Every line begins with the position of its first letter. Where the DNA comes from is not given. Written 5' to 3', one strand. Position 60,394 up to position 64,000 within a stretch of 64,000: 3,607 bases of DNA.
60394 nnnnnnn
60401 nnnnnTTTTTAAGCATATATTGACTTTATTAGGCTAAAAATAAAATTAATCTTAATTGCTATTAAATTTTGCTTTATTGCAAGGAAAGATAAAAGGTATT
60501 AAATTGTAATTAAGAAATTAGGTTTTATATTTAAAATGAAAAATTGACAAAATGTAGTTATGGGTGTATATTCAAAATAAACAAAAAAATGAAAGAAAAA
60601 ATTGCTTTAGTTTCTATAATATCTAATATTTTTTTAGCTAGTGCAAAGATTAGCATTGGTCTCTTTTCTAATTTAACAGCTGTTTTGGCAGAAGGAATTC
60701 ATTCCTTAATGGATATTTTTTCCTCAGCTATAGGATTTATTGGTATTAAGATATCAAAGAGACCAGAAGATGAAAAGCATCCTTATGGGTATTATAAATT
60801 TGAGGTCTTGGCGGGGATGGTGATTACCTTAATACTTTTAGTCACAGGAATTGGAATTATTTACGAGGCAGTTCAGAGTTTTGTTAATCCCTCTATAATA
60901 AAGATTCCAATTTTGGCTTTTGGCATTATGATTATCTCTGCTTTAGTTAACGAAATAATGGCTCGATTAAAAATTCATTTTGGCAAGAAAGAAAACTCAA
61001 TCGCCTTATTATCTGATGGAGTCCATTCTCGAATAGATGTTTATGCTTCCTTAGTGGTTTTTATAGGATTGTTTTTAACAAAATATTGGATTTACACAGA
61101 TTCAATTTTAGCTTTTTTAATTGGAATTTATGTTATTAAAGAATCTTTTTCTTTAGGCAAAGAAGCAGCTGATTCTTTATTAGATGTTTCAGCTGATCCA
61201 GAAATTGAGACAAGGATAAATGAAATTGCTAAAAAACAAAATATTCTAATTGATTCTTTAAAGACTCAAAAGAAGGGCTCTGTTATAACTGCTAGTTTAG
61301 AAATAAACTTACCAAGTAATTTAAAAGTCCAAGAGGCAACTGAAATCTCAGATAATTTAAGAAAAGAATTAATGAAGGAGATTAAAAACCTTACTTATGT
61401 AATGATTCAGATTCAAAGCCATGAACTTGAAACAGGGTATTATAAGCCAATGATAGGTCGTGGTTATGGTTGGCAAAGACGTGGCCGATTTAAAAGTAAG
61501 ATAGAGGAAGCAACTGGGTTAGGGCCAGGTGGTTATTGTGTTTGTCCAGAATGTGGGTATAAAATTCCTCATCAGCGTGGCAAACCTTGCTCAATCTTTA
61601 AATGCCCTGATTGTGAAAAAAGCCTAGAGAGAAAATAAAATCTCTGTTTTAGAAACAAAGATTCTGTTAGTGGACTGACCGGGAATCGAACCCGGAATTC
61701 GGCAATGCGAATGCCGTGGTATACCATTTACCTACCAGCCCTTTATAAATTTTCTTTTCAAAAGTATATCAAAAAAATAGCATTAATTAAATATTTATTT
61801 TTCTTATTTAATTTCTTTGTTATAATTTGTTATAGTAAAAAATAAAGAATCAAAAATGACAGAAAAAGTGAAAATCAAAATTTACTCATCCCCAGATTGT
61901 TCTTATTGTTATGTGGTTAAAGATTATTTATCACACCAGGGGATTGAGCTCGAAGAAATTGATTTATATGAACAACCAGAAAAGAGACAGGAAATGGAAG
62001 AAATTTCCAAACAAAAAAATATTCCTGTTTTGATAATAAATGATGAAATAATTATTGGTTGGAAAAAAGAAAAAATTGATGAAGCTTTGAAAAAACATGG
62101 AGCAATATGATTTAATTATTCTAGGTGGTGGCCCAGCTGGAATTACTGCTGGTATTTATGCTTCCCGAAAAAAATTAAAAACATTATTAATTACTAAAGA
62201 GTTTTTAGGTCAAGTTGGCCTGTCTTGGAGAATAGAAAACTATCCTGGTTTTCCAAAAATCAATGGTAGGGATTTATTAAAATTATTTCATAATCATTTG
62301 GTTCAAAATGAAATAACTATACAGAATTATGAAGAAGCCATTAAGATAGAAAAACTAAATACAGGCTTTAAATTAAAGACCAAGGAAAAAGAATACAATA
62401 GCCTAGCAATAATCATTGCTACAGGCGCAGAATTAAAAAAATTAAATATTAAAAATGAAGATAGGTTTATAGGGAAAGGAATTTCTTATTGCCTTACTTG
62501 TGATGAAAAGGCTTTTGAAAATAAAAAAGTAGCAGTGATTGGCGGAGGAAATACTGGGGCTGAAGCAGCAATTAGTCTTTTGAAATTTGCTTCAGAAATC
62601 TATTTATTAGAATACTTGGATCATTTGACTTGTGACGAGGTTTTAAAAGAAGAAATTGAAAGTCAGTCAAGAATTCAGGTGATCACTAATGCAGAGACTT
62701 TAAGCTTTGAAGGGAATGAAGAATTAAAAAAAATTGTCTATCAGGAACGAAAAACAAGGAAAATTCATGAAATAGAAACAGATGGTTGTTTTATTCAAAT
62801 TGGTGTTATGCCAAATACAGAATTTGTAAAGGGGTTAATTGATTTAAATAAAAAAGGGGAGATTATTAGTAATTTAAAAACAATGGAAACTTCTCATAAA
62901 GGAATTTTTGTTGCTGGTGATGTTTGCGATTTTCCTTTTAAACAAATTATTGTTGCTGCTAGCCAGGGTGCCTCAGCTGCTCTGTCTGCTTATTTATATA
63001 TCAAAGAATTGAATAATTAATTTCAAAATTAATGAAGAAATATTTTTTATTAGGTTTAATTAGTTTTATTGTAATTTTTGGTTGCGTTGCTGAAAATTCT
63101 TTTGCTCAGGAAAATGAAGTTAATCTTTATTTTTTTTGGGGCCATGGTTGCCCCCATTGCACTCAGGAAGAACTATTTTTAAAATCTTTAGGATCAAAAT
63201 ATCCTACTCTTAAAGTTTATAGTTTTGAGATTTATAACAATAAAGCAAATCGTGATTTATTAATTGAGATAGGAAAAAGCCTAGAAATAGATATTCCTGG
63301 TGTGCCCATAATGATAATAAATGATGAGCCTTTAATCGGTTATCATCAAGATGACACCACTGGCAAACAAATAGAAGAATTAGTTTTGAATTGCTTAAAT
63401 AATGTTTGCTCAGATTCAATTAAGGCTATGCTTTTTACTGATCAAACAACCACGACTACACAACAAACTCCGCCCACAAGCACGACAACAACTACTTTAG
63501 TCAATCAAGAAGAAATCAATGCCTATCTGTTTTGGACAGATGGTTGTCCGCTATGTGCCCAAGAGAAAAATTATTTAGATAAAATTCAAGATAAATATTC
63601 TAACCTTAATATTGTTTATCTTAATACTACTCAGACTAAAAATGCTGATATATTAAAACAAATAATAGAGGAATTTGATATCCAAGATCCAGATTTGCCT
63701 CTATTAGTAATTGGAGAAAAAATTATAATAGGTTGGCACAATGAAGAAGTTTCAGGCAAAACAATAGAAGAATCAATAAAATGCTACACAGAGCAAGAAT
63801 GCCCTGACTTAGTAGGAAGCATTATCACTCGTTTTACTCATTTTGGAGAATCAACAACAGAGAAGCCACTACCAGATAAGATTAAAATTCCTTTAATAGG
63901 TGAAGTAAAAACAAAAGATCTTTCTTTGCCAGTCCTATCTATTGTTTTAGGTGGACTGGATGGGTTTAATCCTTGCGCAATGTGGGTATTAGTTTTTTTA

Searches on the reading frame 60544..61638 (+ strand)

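Call 23: search_protein_families(library=pfam, proteins=[window:60544-61638:+], max_evalue=0.01)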
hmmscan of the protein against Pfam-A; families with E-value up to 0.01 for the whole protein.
window:60544-61638:+ (364 aa): 2 families
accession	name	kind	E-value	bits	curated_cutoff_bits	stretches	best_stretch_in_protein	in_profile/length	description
PF01545.26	Cation_efflux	-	2.3e-47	161.8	26.6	1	22-213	2-198/198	Cation efflux family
PF16916.11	ZT_dimer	-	9.3e-09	35.6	26.7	1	220-291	4-76/78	Dimerisation domain of Zinc Transporter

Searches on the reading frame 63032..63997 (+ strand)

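Call 65: search_protein_families(library=pfam, proteins=[window:63032-63997:+], max_evalue=0.01)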
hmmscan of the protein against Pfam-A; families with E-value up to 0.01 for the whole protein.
window:63032-63997:+ (322 aa): 7 families
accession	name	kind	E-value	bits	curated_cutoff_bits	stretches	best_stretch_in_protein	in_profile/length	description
PF20029.6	DUF6436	-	9.9e-06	25.8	27.3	0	22-124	14-112/133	Domain of unknown function (DUF6436)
PF00462.30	Glutaredoxin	-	1.7e-05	25.4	22.9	0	36-99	5-58/60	Glutaredoxin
PF13905.12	Thioredoxin_8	-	2e-05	25.2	27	0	162-206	3-52/94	Thioredoxin-like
PF08534.16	Redoxin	-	5.6e-05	23.4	26.6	0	146-194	16-63/148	Redoxin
PF00085.26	Thioredoxin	-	0.00083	19.8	23.5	0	160-204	18-63/103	Thioredoxin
PF06053.17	DUF929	-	0.0063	16.6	24.6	0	159-203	13-57/205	Domain of unknown function (DUF929)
PF05768.20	Glrx-like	-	0.0067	17.2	26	0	165-216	3-47/77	Glutaredoxin-like domain (DUF836)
